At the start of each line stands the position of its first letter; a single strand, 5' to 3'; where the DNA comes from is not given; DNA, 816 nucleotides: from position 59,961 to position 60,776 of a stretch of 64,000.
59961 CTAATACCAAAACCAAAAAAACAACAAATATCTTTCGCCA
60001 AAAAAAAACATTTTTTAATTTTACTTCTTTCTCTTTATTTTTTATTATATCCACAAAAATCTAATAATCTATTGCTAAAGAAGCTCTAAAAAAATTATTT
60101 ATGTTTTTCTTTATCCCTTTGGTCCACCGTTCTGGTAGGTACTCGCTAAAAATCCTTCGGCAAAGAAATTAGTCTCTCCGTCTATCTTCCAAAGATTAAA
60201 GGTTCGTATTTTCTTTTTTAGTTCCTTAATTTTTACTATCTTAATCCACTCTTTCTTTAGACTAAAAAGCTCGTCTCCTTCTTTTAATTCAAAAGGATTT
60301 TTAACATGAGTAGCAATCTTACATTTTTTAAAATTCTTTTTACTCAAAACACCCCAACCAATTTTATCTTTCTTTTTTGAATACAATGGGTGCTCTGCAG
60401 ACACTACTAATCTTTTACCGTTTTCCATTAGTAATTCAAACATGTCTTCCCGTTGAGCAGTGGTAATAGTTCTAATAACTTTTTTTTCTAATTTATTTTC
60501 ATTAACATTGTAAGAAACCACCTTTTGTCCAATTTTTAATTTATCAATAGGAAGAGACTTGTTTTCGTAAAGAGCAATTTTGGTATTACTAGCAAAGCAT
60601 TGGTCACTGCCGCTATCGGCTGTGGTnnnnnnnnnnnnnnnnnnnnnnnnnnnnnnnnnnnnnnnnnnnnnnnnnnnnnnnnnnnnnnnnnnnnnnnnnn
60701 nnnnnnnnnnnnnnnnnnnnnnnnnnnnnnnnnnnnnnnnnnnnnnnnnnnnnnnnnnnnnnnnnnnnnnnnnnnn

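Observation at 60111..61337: Secreted Ser/Thr-repeat protein ending in a Hint autoprocessing domain, built on hypermutable perfect tandem DNA repeats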

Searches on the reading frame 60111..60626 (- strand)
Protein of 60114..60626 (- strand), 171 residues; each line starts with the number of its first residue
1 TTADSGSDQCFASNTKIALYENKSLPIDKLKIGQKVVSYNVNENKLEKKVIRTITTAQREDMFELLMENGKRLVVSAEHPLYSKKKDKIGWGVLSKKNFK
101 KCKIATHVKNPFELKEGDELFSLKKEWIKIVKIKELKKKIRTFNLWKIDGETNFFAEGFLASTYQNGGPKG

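Call 9: find_homologous_proteins(query=window:60114-60626:-, max_evalue=0.001)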
Query seq(171 aa) (171 aa): 1 proteins with E <= 0.001 among 78 candidates.
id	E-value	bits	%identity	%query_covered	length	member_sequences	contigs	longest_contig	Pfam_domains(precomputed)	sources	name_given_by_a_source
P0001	2.2e-82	293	99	80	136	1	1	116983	PF14890.12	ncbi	-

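Call 10: search_solved_structures(query=window:60114-60626:-, max_evalue=1, show_alignments=3)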
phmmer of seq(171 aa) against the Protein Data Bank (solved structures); distinct sequences matched with E-value up to 1: 6.
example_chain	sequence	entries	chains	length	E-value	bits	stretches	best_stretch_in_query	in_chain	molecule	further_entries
6y75_A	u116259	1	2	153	5.2e-05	26.6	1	10-165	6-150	NAD(P)(+)--arginine ADP-ribosyltransferase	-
6tmm_AAA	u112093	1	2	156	5.4e-05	26.5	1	10-165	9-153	NAD(P)(+)--arginine ADP-ribosyltransferase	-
6tmm_BBB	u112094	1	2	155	5.5e-05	26.5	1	10-165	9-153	NAD(P)(+)--arginine ADP-ribosyltransferase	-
6y75_B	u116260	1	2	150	6.4e-05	26.2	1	10-163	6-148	NAD(P)(+)--arginine ADP-ribosyltransferase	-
2lwy_A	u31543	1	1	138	0.54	13.5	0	11-87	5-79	BACTERIAL INTEIN-LIKE DOMAIN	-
9hth_A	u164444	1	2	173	0.87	12.8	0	33-89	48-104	DNA-directed DNA polymerase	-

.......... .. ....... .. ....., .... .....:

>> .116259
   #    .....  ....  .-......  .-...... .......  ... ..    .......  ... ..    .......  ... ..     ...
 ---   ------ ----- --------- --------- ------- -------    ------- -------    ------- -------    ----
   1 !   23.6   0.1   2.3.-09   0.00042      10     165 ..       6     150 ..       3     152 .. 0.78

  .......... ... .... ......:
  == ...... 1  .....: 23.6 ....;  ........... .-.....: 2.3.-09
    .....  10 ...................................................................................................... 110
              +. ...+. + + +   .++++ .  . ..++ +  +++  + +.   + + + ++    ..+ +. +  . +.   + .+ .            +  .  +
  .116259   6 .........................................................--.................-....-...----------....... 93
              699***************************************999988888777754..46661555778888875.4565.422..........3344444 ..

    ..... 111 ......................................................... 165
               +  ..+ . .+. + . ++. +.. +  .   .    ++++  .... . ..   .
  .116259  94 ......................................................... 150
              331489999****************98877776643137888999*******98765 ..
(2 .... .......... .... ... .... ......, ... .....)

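Call 12: find_encoding_contigs(protein=P0001, flank=10000, max_places=5)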
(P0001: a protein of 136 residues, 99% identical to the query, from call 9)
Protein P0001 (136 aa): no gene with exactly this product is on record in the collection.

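Call 18: predict_structure(protein=window:60114-60617:-)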
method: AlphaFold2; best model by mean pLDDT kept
length: 168 residues; sequences in the alignment: 1
mean_pLDDT: 34.0   pTM: 0.29
mean pLDDT of the five models: 34.0, 32.2, 29.7, 28.9, 27.4
residues with pLDDT >= 90: 0; 70-90: 0; 50-70: 9; < 50: 159
segments of 3 or more residues with pLDDT < 50: 1-22, 33-44, 50-166
pLDDT, mean of each block of 10 residues (from residue 1): 31 40 49 46 45 45 40 32 28 29 25 28 28 28 27 25 33
secondary structure, 60 per line:
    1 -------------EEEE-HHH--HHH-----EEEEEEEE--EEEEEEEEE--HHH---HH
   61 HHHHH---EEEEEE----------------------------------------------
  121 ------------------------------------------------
elements in order: E14-17 E32-39 E42-50 H59-65 E69-74

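Call 20: search_protein_representatives(protein=window:60111-60617:-)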
Query: 168 residues. Proteins with E-value up to 0.001 (for the whole library): 1163; up to 1e-10: 210; up to 1e-30: 6. The best 150 are listed.
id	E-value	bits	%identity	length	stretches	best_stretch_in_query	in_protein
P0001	6.5e-83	292.9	100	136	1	34-168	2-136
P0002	9.5e-69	246.8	25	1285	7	6-160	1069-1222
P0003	1.3e-49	184.6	26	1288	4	6-159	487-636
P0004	8.2e-43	162.5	39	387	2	3-158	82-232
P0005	4.5e-32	127.6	27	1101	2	6-158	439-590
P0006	1.1e-31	126.3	29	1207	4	7-165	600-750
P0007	2.2e-30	122.1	25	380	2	5-162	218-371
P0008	5.1e-30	120.9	26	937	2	6-159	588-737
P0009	6.0e-30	120.7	32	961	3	6-158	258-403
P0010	1.5e-29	119.3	26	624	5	6-159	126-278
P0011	2.6e-29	118.6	33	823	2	5-160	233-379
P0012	3.7e-29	118.1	23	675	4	6-158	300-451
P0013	3.0e-28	115.1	29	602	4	6-166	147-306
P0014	3.9e-28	114.8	29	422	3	5-158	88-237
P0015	1.3e-27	113.1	28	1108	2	6-159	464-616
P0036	5.7e-22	94.7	34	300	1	5-162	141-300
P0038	9.1e-22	94.1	36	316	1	4-161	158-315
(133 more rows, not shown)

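Call 25: find_encoding_contigs(protein=P0036, flank=10000, max_places=4)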
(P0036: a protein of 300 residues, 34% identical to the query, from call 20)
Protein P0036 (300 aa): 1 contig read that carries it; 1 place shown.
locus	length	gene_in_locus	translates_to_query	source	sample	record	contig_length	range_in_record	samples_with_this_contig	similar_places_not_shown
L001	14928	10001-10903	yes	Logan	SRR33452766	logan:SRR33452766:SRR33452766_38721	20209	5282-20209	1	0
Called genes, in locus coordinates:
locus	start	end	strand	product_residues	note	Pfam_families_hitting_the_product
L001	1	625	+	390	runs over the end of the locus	PF01855:POR_N, PF17147:PFOR_II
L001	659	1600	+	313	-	PF02775:TPP_enzyme_C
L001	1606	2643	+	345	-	PF04055:Radical_SAM, PF13186:SPASM (weak)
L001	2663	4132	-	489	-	PF04055:Radical_SAM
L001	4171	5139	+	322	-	PF04055:Radical_SAM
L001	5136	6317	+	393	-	PF04055:Radical_SAM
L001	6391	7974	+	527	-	-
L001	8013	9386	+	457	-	PF04055:Radical_SAM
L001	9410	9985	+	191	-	PF20221:DUF6580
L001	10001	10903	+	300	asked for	PF01079:Hint (weak), PF14890:Intein_splicing (faint)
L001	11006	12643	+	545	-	PF04055:Radical_SAM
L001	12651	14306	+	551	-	PF00156:Pribosyltran (weak), PF01011:PQQ (faint), PF13570:Beta-prop_ACSF4, PF07774:EMC1_C (faint), PF25292:Beta-prop_CGLA (faint), PF13360:PQQ_2, PF13570:Beta-prop_ACSF4, PF13360:PQQ_2 (weak)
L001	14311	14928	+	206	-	?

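Call 26: find_encoding_contigs(protein=P0038, flank=10000, max_places=4)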
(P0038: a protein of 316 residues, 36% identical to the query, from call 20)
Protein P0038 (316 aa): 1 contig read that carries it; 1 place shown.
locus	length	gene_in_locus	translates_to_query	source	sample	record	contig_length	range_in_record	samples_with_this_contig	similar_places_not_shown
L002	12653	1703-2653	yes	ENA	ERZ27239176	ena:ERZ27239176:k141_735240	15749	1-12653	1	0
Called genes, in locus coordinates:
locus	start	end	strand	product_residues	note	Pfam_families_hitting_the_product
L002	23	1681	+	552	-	-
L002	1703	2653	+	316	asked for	PF05203:Hom_end_hint (weak), PF14623:Vint (weak)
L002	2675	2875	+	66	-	-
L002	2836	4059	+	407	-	-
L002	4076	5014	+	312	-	PF04055:Radical_SAM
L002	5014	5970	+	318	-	PF13353:Fer4_12 (weak), PF04055:Radical_SAM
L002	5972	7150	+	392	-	PF04055:Radical_SAM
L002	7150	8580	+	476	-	PF04055:Radical_SAM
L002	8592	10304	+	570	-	PF04055:Radical_SAM (faint)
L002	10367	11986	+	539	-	PF00156:Pribosyltran (weak), PF07774:EMC1_C (faint), PF13360:PQQ_2, PF13570:Beta-prop_ACSF4, PF13360:PQQ_2, PF13570:Beta-prop_ACSF4, PF25292:Beta-prop_CGLA (weak), PF13360:PQQ_2, +1 more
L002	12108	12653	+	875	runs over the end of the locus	-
